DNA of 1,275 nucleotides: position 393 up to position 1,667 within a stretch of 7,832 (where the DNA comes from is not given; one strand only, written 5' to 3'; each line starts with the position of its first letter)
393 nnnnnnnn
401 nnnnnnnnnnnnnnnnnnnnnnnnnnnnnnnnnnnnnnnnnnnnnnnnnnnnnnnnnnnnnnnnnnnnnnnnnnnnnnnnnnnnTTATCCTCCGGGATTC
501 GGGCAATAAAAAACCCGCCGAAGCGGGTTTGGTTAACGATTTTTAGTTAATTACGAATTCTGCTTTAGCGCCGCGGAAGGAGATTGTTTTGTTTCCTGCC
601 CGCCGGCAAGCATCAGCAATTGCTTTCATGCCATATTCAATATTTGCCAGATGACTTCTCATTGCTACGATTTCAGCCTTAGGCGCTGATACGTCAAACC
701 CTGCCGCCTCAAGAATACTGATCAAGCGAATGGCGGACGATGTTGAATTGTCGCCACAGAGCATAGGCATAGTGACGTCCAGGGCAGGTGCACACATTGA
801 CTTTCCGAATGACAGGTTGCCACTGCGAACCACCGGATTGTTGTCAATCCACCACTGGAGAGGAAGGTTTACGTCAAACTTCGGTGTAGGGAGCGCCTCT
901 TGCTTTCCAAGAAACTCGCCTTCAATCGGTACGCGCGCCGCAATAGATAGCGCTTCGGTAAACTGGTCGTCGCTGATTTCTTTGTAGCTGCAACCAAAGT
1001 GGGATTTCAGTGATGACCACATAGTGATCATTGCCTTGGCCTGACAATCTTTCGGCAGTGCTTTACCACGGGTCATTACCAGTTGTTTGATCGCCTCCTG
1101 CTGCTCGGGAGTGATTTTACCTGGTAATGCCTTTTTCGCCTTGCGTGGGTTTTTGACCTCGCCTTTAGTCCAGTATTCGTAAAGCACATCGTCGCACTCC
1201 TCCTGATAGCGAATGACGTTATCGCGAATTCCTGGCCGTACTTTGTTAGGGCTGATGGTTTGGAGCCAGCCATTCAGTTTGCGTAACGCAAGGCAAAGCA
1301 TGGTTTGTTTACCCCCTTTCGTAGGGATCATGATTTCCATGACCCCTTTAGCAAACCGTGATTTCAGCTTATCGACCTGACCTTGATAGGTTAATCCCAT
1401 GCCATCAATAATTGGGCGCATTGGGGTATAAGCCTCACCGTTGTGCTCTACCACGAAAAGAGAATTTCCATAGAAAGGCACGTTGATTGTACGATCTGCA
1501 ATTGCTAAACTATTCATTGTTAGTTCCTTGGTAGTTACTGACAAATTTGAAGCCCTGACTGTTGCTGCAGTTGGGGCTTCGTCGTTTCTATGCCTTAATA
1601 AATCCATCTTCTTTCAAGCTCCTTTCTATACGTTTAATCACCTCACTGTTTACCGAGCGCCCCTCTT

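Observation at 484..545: Tail-fibre gene lies directly behind a strong terminator with no room for its own promoter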

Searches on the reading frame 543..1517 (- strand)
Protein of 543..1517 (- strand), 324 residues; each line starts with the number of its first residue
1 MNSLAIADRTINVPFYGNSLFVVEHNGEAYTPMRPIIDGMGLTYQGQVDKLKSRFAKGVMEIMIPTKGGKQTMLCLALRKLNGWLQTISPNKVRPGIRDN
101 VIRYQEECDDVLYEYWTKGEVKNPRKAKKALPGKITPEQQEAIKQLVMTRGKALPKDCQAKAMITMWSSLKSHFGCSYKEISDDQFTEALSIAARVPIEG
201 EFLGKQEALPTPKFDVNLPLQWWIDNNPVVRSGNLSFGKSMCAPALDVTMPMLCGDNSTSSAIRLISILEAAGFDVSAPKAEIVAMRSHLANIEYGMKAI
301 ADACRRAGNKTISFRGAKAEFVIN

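Call 5: search_protein_families(library=pfam, proteins=[window:546-1517:-], max_evalue=0.01)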
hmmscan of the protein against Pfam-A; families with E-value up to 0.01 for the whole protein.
window:546-1517:- (324 aa): 1 family
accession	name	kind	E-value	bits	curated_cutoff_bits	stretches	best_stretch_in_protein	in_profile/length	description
PF10547.14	P22_AR_N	-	4.9e-41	140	30.7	1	12-121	2-114/115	P22_AR N-terminal domain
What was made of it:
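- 543..1517 (-): ant (antirepressor), 324 aa. The true start is at 1517, judged from the match to the P22 Ant N-terminus. Pfam P22_AR_N 4.9e-41 (call 5).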

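Call 15: find_encoding_contigs(protein=window:543-1517:-, flank=10000, max_places=6)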
Protein window:543-1517:- (324 aa): 24 contigs read that carry it; 6 places shown.
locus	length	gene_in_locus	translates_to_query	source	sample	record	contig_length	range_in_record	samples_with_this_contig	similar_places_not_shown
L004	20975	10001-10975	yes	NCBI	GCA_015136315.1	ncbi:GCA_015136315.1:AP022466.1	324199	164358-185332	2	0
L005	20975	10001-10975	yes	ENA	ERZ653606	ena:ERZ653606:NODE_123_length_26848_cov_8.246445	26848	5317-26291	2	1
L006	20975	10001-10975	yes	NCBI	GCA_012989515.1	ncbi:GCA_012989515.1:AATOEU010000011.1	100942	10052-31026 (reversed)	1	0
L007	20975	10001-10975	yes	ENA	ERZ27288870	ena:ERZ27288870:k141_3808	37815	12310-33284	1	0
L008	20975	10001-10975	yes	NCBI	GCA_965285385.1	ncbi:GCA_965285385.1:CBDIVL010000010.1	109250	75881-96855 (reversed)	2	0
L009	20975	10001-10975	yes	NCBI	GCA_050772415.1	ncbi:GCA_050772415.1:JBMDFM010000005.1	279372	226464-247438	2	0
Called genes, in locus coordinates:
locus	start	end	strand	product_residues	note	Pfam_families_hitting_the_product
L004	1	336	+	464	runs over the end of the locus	-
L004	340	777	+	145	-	-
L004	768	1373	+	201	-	-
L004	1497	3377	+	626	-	PF01464:SLT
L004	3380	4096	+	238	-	-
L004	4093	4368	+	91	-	-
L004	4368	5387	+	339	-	-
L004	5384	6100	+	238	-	-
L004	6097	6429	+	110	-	-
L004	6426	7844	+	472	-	PF04865:Baseplate_J (weak), PF16190:E1_FCCH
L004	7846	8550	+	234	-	-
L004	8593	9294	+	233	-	-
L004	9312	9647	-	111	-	PF03869:Arc, PF22513:FitA-like_RHH (weak)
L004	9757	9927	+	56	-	PF03869:Arc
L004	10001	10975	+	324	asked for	PF10547:P22_AR_N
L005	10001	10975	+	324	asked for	PF10547:P22_AR_N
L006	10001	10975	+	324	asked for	PF10547:P22_AR_N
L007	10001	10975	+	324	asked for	PF10547:P22_AR_N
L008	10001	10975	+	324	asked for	PF10547:P22_AR_N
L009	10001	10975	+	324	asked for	PF10547:P22_AR_N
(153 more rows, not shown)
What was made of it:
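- All late genes are co-oriented and tightly packed in loci that encode the identical Ant (call 15).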

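Call 35: search_dna_similar(query=window:546-1517:-, collection=phages, mode=protein, max_rows=30)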
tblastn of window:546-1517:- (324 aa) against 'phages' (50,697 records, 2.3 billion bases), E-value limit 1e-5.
Records with a match: 382; places in all: 394; records where one place covers at least 80% of the query: 2.
Best place of each record, by identity: 80-90% 1; 60-80% 281; <60% 100.
By first word of the organism name: Stx2a-converting 115; Escherichia 78; Salmonella 47; Stx1a-converting 33; Stx2-converting 23; Enterobacteria 17; Shigella 7; Stx 6; Pasteurella 5; Gordonia 5; and 22 more.
By host as written in the record: - 181; Salmonella enterica 9; Salmonella enterica subsp. enterica serovar Typhimurium 8; Escherichia coli K514 (EHEC) 7; Salmonella sp. 7; Escherichia coli O157:H7 6; Escherichia coli 5; Gordonia terrae 3612 5; and 107 more.
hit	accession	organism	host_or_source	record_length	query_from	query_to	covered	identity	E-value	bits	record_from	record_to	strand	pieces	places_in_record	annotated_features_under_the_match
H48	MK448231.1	Klebsiella phage ST101-KPC2phi6.1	Klebsiella pneumoniae ST101-KPC2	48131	1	323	100%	61.8%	4e-113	365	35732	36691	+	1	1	hypothetical protein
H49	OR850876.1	Salmonella phage S.Kent 1-2-1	Salmonella enterica subsp. enterica ...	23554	1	207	64%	78.3%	2e-107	349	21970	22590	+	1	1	record has no annotation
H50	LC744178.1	Stx1a-converting phage Stx1a_10051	-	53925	1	207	64%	73.9%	3e-101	331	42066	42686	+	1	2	none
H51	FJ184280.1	Enterobacteria phage YYZ-2008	-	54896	1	207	64%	73.9%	3e-101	331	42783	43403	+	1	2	antirepressor protein Ant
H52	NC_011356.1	Enterobacteria phage YYZ-2008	Escherichia coli O157:H7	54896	1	207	64%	73.9%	3e-101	331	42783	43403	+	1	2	anti-repressor Ant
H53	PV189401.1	Escherichia phage vB_EcoS_phi330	Escherichia coli K514 (EHEC)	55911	1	207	64%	73.9%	3e-101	331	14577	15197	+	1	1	anti-repressor Ant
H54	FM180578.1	Enterobacteria phage 2851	E. coli O157:H7 strain CB2851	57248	1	207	64%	73.9%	3e-101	331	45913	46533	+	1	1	antirepressor-like protein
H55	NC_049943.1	Enterobacteria phage 2851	E. coli O157:H7 strain CB2851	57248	1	207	64%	73.9%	3e-101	331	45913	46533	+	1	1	anti-repressor Ant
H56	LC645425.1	Stx1a-converting phage Stx1_121427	-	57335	1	207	64%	73.9%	3e-101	331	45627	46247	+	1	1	none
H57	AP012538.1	Stx2-converting phage Stx2a_WGPS4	Escherichia coli O157:H7 strain 990281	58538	1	207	64%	73.9%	3e-101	331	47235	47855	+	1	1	antirepressor protein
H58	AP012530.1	Stx2-converting phage Stx2a_F349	Escherichia coli O157:H7 strain F349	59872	1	207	64%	73.9%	3e-101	331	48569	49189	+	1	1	antirepressor protein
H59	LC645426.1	Stx2c-converting phage Stx2_5044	-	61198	1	207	64%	73.9%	3e-101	331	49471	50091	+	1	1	none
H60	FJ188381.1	Stx2-converting phage 1717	-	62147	1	207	64%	73.9%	3e-101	331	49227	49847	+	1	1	phage antirepressor protein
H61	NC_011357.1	Stx2-converting phage 1717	Escherichia coli O157:H7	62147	1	207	64%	73.9%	3e-101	331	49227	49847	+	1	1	anti-repressor Ant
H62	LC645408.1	Stx2c-converting phage Stx2_EH1904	-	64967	1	207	64%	73.9%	3e-101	331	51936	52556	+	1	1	none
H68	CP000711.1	Enterobacteria phage CUS-3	Escherichia coli RS218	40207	1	207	64%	73.4%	9e-101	330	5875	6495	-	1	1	ant: putative antirepressor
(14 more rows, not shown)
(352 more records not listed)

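Call 36: get_annotated_region(hit=H48, flank=7000)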
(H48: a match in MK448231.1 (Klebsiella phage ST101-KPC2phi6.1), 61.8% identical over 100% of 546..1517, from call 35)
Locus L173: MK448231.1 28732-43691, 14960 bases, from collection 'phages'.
description: Klebsiella phage ST101-KPC2phi6.1, complete genome.
organism: Klebsiella phage ST101-KPC2phi6.1 (NCBI taxid 2555909)
taxonomy: Viruses; Duplodnaviria; Heunggongvirae; Uroviricota; Caudoviricetes
host: Klebsiella pneumoniae ST101-KPC2; source: -; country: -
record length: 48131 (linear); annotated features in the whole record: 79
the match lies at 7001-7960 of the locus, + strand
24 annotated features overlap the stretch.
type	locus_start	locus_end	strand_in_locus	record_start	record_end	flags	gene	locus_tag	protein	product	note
CDS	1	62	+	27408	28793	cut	-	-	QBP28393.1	hypothetical protein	Hypothetical protein, DUF2213 domain-containing protein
CDS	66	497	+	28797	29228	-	-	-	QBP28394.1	hypothetical protein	-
CDS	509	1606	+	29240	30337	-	-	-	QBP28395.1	coat protein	-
CDS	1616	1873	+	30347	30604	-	-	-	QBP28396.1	hypothetical protein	-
CDS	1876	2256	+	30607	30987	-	-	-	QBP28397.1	hypothetical protein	-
CDS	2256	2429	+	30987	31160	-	-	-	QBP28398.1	50S ribosomal protein L13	-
CDS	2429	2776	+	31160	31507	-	-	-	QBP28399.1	hypothetical protein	-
CDS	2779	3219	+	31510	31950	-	-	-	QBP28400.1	putative tail component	HK97 gp10 family phage protein, putative tail component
CDS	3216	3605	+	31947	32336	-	-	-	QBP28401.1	hypothetical protein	-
CDS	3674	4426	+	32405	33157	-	-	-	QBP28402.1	DNA breaking-rejoining protein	DNA breaking-rejoining protein - Bacterial Ig-like domain 2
CDS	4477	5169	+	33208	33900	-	-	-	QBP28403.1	hypothetical protein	-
CDS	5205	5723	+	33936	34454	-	-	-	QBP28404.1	hypothetical protein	-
CDS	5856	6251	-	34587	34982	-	-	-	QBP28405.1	helix-turn-helix domain-containing protein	-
CDS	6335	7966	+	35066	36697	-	-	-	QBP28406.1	hypothetical protein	-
CDS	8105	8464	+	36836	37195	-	-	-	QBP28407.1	hypothetical protein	-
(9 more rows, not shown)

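Call 37: get_annotated_region(hit=H68, flank=4000)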
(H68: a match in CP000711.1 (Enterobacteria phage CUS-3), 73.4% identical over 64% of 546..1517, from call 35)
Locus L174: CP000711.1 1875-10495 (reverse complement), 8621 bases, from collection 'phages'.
description: Enterobacteria phage CUS-3, complete genome.
organism: Enterobacteria phage CUS-3 (NCBI taxid 539221)
taxonomy: Viruses; Duplodnaviria; Heunggongvirae; Uroviricota; Caudoviricetes; Lederbergvirus
host: Escherichia coli RS218; source: -; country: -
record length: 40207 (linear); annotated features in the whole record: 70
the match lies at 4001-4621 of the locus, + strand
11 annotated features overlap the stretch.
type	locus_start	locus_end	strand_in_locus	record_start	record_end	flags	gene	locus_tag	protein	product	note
CDS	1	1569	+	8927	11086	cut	-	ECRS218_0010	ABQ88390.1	putative DNA transfer protein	-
CDS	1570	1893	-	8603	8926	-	hkcB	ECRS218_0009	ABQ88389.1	hypothetical protein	-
CDS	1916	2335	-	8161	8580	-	-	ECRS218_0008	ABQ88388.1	hypothetical protein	-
CDS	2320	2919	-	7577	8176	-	-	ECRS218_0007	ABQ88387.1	hypothetical protein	-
CDS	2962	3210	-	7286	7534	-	mnt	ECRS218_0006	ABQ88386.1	phage regulatory protein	GO_function: GO:0003677 - DNA binding [Evidence ISS]; GO_function: GO:0016564 - transcriptional repressor activity ...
CDS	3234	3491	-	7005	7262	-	mnt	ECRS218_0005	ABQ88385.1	phage regulatory protein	GO_function: GO:0003677 - DNA binding [Evidence ISS]; GO_function: GO:0016564 - transcriptional repressor activity ...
misc_feature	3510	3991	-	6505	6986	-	-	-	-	-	bsq2; boundary sequence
CDS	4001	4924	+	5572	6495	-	ant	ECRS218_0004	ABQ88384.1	putative antirepressor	-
misc_feature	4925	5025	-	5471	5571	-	-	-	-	-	bsq1; boundary sequence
CDS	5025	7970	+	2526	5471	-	siaK1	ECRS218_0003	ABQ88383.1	endosialidase tailspike protein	PMID:16689790; GO_function: GO:0016996 - endo-alpha-sialidase activity [Evidence IDA] [PMID 16689790]; initial ...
repeat_region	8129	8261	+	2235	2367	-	neuO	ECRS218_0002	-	-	poly(psi) domain; contains 19 copies of heptanucleotide repeat 'AAGACTC'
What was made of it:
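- CUS-3 annotates the stretch between ant and the tailspike gene as a 'boundary sequence' (call 37).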

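Call 58: search_protein_families(library=phrogs, proteins=[window:546-1517:-], max_evalue=0.001)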
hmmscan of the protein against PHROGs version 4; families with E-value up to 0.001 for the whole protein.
window:546-1517:- (324 aa): 8 families
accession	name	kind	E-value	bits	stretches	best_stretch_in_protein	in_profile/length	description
phrog_524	-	transcription regulation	5.8e-66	224.6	1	8-205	7-201/317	anti-repressor Ant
phrog_245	-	transcription regulation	1.1e-61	210.1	1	1-291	30-278/319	anti-repressor Ant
phrog_14366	-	unknown function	1.1e-39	136.3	1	10-113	3-108/122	-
phrog_2127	-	transcription regulation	5.2e-19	70.2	1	15-191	9-184/313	anti-repressor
phrog_2812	-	unknown function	7.9e-14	52.8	1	130-210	117-194/288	-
phrog_7940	-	unknown function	1.8e-09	38.5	1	14-120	8-128/252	-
phrog_29922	-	unknown function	2.1e-06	28.5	1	11-126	9-128/230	-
phrog_450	-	unknown function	0.00083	20.4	0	259-300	31-72/88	-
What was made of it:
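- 543..1517 (-): PHROG Ant 5.8e-66 (call 58).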
